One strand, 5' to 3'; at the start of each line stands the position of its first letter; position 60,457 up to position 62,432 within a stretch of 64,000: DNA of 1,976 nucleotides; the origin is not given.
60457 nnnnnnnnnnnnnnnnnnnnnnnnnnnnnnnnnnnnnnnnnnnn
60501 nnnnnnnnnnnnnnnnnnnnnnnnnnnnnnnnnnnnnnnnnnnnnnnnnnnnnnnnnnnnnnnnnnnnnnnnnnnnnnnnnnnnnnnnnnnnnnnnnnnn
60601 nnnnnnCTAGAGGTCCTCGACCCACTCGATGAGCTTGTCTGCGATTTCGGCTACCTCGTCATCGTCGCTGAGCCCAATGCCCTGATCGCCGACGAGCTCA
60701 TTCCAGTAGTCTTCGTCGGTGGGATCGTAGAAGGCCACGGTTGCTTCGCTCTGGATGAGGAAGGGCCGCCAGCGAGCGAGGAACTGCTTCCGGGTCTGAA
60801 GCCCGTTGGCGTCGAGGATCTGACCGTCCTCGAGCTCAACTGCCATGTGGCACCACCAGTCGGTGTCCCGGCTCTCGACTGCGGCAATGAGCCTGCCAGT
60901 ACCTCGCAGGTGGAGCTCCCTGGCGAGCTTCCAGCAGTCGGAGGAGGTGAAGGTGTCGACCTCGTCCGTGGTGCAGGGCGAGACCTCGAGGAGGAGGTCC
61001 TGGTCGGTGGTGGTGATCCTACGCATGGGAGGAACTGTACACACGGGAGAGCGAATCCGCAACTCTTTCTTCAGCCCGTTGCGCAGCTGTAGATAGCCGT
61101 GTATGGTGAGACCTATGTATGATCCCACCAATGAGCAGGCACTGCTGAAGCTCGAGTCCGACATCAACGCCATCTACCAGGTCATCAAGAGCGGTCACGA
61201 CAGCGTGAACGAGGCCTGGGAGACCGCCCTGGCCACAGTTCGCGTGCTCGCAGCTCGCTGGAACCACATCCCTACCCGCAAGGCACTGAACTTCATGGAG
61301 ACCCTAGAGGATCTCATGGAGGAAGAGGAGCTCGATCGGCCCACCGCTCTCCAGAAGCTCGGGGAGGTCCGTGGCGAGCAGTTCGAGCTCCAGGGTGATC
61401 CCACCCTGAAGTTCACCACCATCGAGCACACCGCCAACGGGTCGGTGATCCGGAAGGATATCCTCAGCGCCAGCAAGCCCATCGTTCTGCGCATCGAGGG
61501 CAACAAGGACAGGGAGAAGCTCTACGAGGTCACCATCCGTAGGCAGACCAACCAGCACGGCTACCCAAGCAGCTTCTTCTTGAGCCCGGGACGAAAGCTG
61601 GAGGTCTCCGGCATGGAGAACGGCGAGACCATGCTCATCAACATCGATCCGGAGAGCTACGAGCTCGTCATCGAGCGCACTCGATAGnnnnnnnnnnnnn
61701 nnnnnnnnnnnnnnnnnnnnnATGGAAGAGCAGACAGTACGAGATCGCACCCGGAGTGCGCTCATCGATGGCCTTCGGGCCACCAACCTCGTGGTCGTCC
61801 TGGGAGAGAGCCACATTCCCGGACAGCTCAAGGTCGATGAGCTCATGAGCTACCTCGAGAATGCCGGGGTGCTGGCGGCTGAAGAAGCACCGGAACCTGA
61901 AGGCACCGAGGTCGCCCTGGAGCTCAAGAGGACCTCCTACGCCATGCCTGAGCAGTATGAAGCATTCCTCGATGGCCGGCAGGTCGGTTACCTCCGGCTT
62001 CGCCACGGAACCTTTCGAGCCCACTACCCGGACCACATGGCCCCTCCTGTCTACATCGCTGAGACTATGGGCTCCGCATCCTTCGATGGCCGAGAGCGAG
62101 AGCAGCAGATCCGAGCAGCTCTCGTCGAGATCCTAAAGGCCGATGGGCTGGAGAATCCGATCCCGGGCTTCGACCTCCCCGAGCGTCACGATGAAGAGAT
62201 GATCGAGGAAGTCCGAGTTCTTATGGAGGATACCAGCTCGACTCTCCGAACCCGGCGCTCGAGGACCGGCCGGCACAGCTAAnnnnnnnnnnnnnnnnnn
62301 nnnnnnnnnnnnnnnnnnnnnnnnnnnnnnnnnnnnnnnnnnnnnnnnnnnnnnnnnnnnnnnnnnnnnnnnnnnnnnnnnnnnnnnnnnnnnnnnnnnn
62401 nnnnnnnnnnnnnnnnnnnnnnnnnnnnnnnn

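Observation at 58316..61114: Convergent gene pair: Zn-ribbon/DUF559-like nuclease versus the only minus-strand gene, with back-to-back leaderless promoters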

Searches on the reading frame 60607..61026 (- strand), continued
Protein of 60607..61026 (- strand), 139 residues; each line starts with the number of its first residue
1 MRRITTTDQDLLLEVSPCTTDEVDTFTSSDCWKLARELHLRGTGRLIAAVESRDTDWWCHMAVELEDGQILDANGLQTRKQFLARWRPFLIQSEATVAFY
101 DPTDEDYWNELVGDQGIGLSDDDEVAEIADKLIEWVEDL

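Call 103: find_encoding_contigs(protein=P0014, flank=6000, max_places=3)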
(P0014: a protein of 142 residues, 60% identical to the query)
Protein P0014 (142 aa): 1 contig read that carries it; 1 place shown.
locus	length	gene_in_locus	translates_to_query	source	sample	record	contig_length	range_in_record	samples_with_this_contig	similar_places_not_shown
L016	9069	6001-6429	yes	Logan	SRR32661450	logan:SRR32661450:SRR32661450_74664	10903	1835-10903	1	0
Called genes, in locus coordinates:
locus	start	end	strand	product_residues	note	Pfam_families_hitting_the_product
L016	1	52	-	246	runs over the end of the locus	-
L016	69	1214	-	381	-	-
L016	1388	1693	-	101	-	-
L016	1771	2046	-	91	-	-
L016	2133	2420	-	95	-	-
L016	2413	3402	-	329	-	-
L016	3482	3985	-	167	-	-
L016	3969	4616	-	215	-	-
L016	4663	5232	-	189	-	-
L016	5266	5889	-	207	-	-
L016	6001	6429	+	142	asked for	-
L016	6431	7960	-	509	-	-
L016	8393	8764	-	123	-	PF03819:MazG (weak)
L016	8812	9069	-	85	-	?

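Call 104: find_encoding_contigs(protein=P0016, flank=6000, max_places=3)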
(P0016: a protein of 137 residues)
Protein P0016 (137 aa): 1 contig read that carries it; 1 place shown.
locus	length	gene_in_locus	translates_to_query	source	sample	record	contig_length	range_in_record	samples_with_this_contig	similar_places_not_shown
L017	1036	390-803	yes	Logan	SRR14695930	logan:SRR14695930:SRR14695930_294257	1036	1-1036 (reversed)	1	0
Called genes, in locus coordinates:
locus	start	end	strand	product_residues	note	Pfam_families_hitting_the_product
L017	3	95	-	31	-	?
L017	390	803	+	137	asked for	-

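Call 112: find_encoding_contigs(protein=P0008, flank=10000, max_places=2)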
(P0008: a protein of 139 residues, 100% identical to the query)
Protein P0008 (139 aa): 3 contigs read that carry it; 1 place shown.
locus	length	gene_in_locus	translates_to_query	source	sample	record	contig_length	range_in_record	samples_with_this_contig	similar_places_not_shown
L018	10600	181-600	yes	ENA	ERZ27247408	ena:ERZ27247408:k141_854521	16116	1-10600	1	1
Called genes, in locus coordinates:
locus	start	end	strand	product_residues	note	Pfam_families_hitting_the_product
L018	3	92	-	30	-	?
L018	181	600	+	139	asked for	-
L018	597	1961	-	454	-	-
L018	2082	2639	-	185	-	-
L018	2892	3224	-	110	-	PF01503:PRA-PH (weak), PF03819:MazG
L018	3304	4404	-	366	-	PF00487:FA_desaturase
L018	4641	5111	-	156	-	-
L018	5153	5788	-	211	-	-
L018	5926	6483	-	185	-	-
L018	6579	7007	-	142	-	-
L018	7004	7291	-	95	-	-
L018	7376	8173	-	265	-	-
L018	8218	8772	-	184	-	PF18143:HAD_SAK_2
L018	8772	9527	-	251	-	PF10263:SprT-like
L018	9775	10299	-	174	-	-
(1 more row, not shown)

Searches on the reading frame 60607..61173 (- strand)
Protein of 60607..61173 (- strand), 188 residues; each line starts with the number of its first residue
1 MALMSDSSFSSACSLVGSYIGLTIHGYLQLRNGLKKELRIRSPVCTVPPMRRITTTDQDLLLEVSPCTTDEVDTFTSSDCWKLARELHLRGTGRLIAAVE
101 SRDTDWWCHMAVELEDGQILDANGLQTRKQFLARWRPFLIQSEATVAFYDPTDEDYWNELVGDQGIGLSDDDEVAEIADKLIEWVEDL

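Call 5: search_protein_families(library=pfam, proteins=[window:60607-61173:-], max_evalue=0.1)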
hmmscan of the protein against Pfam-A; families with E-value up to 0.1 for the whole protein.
window:60607-61173:- (188 aa): 1 family
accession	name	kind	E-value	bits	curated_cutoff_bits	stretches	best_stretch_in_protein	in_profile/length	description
PF07250.17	Glyoxal_oxid_N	-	0.037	13.7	37.5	1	54-131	18-92/243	Glyoxal oxidase N-terminus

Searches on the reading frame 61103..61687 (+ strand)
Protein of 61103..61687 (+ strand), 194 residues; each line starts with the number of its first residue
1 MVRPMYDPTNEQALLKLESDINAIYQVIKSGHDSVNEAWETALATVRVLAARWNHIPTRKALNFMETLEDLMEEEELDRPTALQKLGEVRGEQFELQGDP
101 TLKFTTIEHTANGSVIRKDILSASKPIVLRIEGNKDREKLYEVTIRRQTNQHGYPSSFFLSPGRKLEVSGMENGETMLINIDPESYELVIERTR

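Call 5: search_protein_families(library=pfam, proteins=[window:61103-61687:+], max_evalue=0.1)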
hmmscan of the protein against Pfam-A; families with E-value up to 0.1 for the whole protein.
window:61103-61687:+ (194 aa): 1 family
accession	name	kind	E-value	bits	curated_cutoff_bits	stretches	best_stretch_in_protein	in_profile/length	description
PF10146.14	zf-C4H2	-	0.0049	17.9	34.5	1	13-111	53-152/240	Zinc finger-containing protein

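Call 8: search_protein_families(library=phrogs, proteins=[window:61103-61687:+], max_evalue=0.01)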
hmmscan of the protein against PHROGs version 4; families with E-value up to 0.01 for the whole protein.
window:61103-61687:+ (194 aa): 0 families

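Call 9: search_protein_families(library=ncbifam, proteins=[window:61103-61687:+], max_evalue=0.1)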
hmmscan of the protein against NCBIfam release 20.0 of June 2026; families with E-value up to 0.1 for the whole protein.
window:61103-61687:+ (194 aa): 0 families

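Call 53: find_related_loci(query=window:61115-61687:+, collection=viral_contigs, flank=6000)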
Query window:61115-61687:+ (190 aa) in viral_contigs; peptide patterns used: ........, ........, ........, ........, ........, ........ (x = any residue, [..] = any of these).
17 stretches matched a pattern, but none encodes a relative of the query by tblastn (E <= 1e-3).

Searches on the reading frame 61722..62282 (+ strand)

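Call 5: search_protein_families(library=pfam, proteins=[window:61722-62282:+], max_evalue=0.1)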
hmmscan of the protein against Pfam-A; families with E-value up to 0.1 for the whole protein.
window:61722-62282:+ (186 aa): 0 families

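Call 8: search_protein_families(library=phrogs, proteins=[window:61722-62282:+], max_evalue=0.01)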
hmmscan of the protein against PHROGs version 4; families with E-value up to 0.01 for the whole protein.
window:61722-62282:+ (186 aa): 1 family
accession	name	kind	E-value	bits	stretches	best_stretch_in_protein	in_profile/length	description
phrog_21607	-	unknown function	1.8e-17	64.5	1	65-137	7-80/89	-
